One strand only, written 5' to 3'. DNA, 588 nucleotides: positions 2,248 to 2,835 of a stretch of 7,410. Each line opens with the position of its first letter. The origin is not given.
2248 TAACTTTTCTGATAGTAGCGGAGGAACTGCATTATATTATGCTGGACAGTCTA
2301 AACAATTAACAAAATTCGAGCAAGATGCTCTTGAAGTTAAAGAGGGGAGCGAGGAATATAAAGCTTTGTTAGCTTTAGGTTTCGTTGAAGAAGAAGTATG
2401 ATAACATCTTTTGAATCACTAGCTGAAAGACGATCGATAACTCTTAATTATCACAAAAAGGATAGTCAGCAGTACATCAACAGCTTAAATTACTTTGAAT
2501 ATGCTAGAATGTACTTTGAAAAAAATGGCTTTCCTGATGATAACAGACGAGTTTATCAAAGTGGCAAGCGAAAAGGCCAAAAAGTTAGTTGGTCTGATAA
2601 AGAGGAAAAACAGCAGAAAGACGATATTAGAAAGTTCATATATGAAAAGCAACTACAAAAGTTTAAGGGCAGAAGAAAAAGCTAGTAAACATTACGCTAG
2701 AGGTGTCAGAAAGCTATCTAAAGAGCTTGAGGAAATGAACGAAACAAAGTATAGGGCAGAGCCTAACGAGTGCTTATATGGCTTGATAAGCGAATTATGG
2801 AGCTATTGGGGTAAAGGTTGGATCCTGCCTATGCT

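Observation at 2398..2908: Two long-overlapping ORFs in different frames around an A7 tract: possible frameshift or split gene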

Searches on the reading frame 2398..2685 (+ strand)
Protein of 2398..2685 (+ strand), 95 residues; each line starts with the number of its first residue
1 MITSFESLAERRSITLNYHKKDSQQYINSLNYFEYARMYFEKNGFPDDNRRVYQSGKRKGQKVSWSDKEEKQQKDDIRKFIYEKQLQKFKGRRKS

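Call 4: search_protein_families(library=phrogs, proteins=[window:2398-2685:+], max_evalue=0.01)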
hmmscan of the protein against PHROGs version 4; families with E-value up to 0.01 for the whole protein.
window:2398-2685:+ (95 aa): 1 family
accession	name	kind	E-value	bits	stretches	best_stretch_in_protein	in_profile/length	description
phrog_1632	-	unknown function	1e-52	177.5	1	1-95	1-95/95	-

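Call 28: search_protein_families(library=pfam, proteins=[window:2398-2685:+], max_evalue=1)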
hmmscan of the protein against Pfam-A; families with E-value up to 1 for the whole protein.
window:2398-2685:+ (95 aa): 0 families

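Call 44: search_dna_similar(query=window:2398-2682:+, collection=phages, mode=protein, max_evalue=0.001, rows=spread, max_rows=40)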
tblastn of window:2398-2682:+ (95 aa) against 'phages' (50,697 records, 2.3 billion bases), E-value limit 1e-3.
Records with a match: 444; places in all: 445; records where one place covers at least 80% of the query: 420.
Best place of each record, by identity: >=99% 34; 95-99% 67; 90-95% 253; 80-90% 19; <60% 71.
By first word of the organism name: Lactococcus 440; Skunavirus 3; Ceduovirus 1.
By host as written in the record: Lactococcus lactis 268; Lactococcus lactis subsp. cremoris CA-49 42; - 34; Lactococcus lactis subsp. lactis bv. diacetylactis 13; Lactococcus lactis IL1403 11; Lactococcus lactis SMQ-404 10; Lactococcus lactis DGCC11032 7; Lactococcus lactis subsp. cremoris 6; and 19 more.
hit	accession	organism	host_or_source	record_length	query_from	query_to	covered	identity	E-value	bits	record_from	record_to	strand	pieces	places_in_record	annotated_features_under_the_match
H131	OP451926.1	Lactococcus phage GL4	Lactococcus lactis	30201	1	95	100%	100.0%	7e-57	193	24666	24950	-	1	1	hypothetical protein (x3)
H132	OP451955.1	Lactococcus phage RMP2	Lactococcus lactis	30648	1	95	100%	100.0%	7e-57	193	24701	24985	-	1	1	hypothetical protein (x3)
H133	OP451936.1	Lactococcus phage JG7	Lactococcus lactis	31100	1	95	100%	100.0%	7e-57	193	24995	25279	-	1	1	hypothetical protein (x3)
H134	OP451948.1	Lactococcus phage RH13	Lactococcus lactis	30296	1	95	100%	98.9%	5e-56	191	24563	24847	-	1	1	hypothetical protein (x3)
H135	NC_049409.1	Lactococcus phage 63302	Lactococcus lactis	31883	1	95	100%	98.9%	5e-56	191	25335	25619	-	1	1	hypothetical protein (x2)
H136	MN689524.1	Lactococcus phage CHPC964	Lactococcus lactis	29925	1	95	100%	96.8%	1e-54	186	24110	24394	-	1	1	hypothetical protein (x2)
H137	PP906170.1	Lactococcus phage sk713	Lactococcus cremoris NZ9000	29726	1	95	100%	95.8%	2e-54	186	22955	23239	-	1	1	hypothetical protein (x2)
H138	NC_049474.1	Lactococcus phage P1532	Lactococcus lactis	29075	1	95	100%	95.8%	6e-54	184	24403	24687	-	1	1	hypothetical protein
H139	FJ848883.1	Lactococcus phage CB14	Lactococcus lactis SMQ-404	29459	1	95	100%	95.8%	2e-53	183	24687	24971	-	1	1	unknown (x2)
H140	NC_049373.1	Lactococcus phage 16W23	Lactococcus lactis subsp. lactis bv. ...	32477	1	95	100%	94.7%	9e-54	184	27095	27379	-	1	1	hypothetical protein (x3)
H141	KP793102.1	Lactococcus phage 936 group phage PhiA.16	Lactococcus lactis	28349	1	95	100%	94.7%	2e-53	182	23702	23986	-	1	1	hypothetical protein (x2)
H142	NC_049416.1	Lactococcus phage LP8511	Lactococcus lactis subsp. cremoris CA-49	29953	1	95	100%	93.7%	4e-53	182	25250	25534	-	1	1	hypothetical protein (x2)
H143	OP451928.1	Lactococcus phage GP5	Lactococcus lactis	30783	1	95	100%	93.7%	6e-53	181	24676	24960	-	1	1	hypothetical protein (x3)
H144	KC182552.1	Lactococcus phage phi7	-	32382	1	95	100%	93.7%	7e-53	181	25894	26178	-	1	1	hypothetical protein (x2)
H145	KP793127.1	Lactococcus phage 936 group phage Phi40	Lactococcus lactis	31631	1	95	100%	92.6%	2e-52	180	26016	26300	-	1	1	hypothetical protein (x2)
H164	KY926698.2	Lactococcus phage PLgY-16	Lactococcus garvieae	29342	1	84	88%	36.5%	4e-11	62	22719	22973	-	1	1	hypothetical protein (x2)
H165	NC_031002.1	Lactococcus phage M6162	Lactococcus lactis DGCC11032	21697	12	81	74%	39.4%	7e-5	45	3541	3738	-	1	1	hypothetical protein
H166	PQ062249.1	Lactococcus phage vL_20A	Lactococcus lactis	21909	1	81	85%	32.9%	3e-4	43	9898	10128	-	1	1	hypothetical protein | transcriptional regulator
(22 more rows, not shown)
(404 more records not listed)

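Call 45: get_annotated_region(hit=H164, flank=1200)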
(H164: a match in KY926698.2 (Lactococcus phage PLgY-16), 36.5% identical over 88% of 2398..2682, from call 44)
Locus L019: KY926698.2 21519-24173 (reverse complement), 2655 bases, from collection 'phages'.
description: Lactococcus phage PLgY-16, complete genome.
organism: Lactococcus phage PLgY-16 (NCBI taxid 1983589)
taxonomy: Viruses; Duplodnaviria; Heunggongvirae; Uroviricota; Caudoviricetes; Uwajimavirus; Uwajimavirus PLgW1
host: Lactococcus garvieae; source: cultured bacteria from diseased yellowtail; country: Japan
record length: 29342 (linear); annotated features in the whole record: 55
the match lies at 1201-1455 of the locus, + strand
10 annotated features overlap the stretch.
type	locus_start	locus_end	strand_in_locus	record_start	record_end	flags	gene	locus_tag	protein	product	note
CDS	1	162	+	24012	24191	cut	-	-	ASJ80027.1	hypothetical protein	Orf43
CDS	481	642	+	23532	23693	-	-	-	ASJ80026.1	hypothetical protein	Orf42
CDS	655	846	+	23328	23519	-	-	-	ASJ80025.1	hypothetical protein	Orf41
CDS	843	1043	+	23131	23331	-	-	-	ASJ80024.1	hypothetical protein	Orf40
CDS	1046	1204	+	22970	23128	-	-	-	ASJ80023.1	hypothetical protein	Orf39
CDS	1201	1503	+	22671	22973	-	-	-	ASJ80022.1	hypothetical protein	orf38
CDS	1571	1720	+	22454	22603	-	-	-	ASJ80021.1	hypothetical protein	Orf37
CDS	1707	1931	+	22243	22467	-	-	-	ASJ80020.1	hypothetical protein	Orf36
CDS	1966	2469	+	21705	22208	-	-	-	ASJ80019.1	HNH endonuclease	Orf35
CDS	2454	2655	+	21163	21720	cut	-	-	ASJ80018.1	SAK protein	Orf34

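Call 46: get_annotated_region(hit=H166, flank=1200)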
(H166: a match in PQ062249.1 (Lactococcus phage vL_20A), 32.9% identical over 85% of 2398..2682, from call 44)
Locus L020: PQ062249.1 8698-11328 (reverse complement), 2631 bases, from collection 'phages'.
description: Lactococcus phage vL_20A, complete genome.
organism: Lactococcus phage vL_20A (NCBI taxid 3239048)
taxonomy: Viruses; Duplodnaviria; Heunggongvirae; Uroviricota; Caudoviricetes; Ceduovirus
host: Lactococcus lactis; source: -; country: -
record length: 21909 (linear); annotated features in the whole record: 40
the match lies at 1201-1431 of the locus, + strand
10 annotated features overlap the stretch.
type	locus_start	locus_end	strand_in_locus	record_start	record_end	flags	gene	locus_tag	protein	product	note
CDS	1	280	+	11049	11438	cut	-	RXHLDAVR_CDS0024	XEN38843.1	hypothetical protein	-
CDS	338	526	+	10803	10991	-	-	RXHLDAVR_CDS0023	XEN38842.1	hypothetical protein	-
CDS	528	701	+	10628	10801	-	-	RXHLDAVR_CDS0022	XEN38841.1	hypothetical protein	-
CDS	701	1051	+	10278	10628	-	-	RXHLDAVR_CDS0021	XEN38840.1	hypothetical protein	-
CDS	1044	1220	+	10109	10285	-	-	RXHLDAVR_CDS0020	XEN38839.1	transcriptional regulator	-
CDS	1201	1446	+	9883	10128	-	-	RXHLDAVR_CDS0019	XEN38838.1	hypothetical protein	-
CDS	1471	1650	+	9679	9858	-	-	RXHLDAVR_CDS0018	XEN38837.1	hypothetical protein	-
CDS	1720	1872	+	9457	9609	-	-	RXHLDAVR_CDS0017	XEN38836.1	hypothetical protein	-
CDS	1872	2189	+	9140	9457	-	-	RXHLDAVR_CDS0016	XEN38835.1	HNH endonuclease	-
CDS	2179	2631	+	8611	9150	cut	-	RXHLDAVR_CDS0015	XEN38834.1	Erf-like ssDNA annealing protein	-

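Call 47: get_annotated_region(hit=H165, flank=1200)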
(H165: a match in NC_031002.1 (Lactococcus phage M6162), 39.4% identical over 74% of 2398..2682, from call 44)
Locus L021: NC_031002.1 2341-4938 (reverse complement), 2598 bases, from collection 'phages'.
description: Lactococcus phage M6162, complete genome.
organism: Lactococcus phage M6162 (NCBI taxid 1862961)
taxonomy: Viruses; Duplodnaviria; Heunggongvirae; Uroviricota; Caudoviricetes; Ceduovirus
host: Lactococcus lactis DGCC11032; source: Whey; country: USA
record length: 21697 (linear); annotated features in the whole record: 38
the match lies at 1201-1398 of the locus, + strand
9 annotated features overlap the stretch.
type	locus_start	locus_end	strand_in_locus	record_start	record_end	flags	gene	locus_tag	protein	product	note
CDS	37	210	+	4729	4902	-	-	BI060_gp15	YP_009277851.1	hypothetical protein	-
CDS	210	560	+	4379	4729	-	-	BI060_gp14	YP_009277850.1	DUF3310 domain-containing protein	-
CDS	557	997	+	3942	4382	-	-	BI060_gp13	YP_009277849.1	hypothetical protein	-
CDS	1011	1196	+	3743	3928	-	-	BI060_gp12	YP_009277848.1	transcriptional regulator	-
CDS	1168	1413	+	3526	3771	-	-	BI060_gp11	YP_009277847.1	hypothetical protein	-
CDS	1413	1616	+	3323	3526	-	-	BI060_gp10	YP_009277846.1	hypothetical protein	-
CDS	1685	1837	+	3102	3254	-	-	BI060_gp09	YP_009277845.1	hypothetical protein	-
CDS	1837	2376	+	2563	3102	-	-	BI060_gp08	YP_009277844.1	Erf-like ssDNA annealing protein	Erf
CDS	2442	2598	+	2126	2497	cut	-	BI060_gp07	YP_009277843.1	single strand DNA binding protein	-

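Call 53: find_homologous_proteins(query=window:2398-2682:+, max_evalue=0.001)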
Query window:2398-2682:+ (95 aa): 53 proteins with E <= 0.001 among 56 candidates.
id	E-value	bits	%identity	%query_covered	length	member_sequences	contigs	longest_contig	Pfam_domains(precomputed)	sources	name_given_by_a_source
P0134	1.4e-50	187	94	100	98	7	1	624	-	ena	-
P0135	2.3e-50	186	93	100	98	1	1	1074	-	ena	-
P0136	3.1e-50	185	93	100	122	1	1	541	-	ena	-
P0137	5.7e-50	185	93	100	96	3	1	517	-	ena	-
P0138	9.5e-50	184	92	100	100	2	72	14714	-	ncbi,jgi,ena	-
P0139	2.0e-49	183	94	92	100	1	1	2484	-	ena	-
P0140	4.3e-49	182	91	100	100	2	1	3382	-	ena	-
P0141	5.0e-49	182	91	100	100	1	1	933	-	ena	-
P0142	6.9e-49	181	91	100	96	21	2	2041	-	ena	-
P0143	1.4e-48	180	91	100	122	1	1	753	-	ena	-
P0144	1.5e-48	180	91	100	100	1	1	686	-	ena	-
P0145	1.8e-48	180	89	100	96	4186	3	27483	-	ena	-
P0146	3.7e-48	179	89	100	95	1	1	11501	-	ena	-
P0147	4.4e-48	179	89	100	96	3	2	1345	-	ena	-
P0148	6.4e-48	178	88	100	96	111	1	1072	-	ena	-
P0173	2.8e-40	154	91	82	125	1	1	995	-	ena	-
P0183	1.1e-20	91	92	52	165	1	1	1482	PF24185.2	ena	-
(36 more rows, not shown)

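Call 54: search_protein_families(library=pfam, proteins=[L019:1707-1928:+, L019:1201-1500:+, L020:1201-1443:+], max_evalue=1)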
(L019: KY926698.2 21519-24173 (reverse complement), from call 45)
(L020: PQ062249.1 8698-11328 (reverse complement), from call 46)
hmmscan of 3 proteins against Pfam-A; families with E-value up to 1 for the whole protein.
L019:1707-1928:+ (74 aa): 1 family
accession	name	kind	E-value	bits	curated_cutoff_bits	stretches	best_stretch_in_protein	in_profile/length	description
PF24185.1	DUF7413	-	0.03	15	27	1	10-65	58-114/128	Domain of unknown function (DUF7413)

L019:1201-1500:+ (100 aa): 0 families

L020:1201-1443:+ (81 aa): 0 families

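Call 56: find_encoding_contigs(protein=P0183, flank=1500, max_places=3)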
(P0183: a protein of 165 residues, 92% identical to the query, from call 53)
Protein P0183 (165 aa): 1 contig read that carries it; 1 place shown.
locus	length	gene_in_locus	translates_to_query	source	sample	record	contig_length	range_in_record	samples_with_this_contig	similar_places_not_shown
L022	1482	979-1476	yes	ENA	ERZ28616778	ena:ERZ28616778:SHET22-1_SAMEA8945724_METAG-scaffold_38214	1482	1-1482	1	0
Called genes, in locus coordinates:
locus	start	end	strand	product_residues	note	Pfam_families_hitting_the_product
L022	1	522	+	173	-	?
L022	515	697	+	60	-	-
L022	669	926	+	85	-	-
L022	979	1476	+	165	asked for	PF24185:DUF7413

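Call 57: find_encoding_contigs(protein=P0173, flank=1500, max_places=3)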
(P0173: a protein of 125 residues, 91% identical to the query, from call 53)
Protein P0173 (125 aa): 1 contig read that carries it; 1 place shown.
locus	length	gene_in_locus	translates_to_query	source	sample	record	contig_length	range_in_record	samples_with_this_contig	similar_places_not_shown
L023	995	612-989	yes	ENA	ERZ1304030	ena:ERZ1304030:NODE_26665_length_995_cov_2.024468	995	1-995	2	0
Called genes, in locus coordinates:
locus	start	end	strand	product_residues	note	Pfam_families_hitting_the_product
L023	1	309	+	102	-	?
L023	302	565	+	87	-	-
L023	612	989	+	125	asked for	-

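Call 64: find_homologous_proteins(query=A3, max_evalue=0.001)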
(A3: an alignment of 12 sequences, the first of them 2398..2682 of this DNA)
Query A3 (12 sequences) (95 aa, profile of the alignment): 80 proteins with E <= 0.001 among 473 candidates.
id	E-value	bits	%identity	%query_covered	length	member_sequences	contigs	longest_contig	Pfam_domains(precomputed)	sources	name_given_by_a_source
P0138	1.8e-46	174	92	100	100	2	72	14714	-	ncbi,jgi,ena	-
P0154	1.9e-46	174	88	100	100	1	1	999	-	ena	-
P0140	2.2e-46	174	91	100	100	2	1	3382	-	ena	-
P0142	2.3e-46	174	91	100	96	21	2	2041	-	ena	-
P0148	2.9e-46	173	88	100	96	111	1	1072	-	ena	-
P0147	3.9e-46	173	89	100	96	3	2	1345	-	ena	-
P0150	4.2e-46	173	88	100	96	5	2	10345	-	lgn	-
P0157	4.9e-46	173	88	100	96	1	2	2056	-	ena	-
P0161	5.3e-46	172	86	100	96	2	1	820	-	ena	-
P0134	5.4e-46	172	94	100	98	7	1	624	-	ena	-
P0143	6.2e-46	172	91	100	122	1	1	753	-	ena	-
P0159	7.0e-46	172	87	100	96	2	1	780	-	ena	-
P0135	9.3e-46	172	93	100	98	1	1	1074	-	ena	-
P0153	1.3e-45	171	89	100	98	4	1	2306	-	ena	-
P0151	1.3e-45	171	88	100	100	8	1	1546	-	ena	-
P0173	1.1e-37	146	91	82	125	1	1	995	-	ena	-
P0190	3.6e-30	122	44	85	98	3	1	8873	-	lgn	-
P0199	6.2e-25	105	41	99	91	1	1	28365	-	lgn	-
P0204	3.4e-24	102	38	91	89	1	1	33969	-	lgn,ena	-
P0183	1.1e-21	94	92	52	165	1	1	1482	PF24185.2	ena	-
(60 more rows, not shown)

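Call 65: find_encoding_contigs(protein=P0199, flank=2500, max_places=2)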
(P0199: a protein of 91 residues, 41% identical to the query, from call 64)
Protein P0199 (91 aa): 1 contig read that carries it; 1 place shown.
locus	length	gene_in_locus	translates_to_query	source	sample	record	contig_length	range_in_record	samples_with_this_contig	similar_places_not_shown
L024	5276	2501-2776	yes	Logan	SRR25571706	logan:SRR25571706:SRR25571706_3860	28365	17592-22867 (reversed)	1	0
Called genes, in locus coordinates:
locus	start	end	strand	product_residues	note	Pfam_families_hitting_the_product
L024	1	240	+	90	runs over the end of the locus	-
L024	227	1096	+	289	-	PF13481:AAA_25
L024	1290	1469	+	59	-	-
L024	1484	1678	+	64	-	-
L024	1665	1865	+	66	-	-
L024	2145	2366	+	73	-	-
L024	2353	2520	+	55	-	-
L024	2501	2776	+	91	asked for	-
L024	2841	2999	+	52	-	-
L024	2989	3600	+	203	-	PF06378:SSAP_Sak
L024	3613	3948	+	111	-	PF16773:Phage_SSB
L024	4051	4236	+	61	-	PF22130:Phage_gp38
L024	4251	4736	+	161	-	-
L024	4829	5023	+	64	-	-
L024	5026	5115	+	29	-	-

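Call 66: find_encoding_contigs(protein=P0204, flank=2500, max_places=2)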
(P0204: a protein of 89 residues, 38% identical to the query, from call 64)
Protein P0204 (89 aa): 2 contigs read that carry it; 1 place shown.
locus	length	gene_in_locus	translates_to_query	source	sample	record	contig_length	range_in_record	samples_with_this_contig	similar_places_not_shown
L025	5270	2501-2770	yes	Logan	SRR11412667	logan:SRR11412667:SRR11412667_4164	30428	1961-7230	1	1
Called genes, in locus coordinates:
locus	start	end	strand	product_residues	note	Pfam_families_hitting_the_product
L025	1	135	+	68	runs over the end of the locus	-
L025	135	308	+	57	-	-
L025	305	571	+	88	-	-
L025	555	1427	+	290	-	PF13481:AAA_25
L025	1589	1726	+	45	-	-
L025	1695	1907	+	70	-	-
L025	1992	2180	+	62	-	-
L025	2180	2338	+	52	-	-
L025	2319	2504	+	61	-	-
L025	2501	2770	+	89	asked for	-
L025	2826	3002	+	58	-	-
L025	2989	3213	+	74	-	-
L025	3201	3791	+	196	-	-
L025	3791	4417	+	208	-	PF06378:SSAP_Sak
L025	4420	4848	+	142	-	-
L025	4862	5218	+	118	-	PF16773:Phage_SSB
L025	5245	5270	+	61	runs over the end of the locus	PF22130:Phage_gp38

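Call 67: find_encoding_contigs(protein=P0190, flank=2500, max_places=2)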
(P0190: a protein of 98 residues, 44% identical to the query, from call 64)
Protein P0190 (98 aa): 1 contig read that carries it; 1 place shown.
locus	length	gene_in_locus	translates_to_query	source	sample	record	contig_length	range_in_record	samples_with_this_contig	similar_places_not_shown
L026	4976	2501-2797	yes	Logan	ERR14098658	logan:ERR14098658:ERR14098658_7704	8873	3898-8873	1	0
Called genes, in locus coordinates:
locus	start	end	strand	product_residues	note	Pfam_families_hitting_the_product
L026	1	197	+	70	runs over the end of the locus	-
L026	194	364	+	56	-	-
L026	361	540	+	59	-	-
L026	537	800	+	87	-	-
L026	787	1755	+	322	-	PF13481:AAA_25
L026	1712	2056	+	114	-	-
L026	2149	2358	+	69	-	-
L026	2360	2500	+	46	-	-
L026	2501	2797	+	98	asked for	-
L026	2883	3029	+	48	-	-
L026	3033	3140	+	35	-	-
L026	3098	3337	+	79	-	-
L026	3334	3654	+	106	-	-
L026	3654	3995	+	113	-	-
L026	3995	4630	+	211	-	PF06378:SSAP_Sak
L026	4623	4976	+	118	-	?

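Call 84: predict_structure(alignment_id=A5)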
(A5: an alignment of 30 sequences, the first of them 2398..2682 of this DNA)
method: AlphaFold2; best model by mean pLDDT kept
length: 95 residues; sequences in the alignment: 30
mean_pLDDT: 91.1   pTM: 0.73
mean pLDDT of the five models: 91.1, 90.5, 88.5, 85.5, 83.8
residues with pLDDT >= 90: 65; 70-90: 27; 50-70: 3; < 50: 0
segments of 3 or more residues with pLDDT < 50: none
pLDDT, mean of each block of 10 residues (from residue 1): 95 96 95 96 91 87 90 95 87 65
secondary structure, 60 per line:
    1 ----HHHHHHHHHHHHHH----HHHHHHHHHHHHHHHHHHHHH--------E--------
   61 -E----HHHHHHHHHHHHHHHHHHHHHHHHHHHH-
elements in order: H5-18 H23-43 H67-94
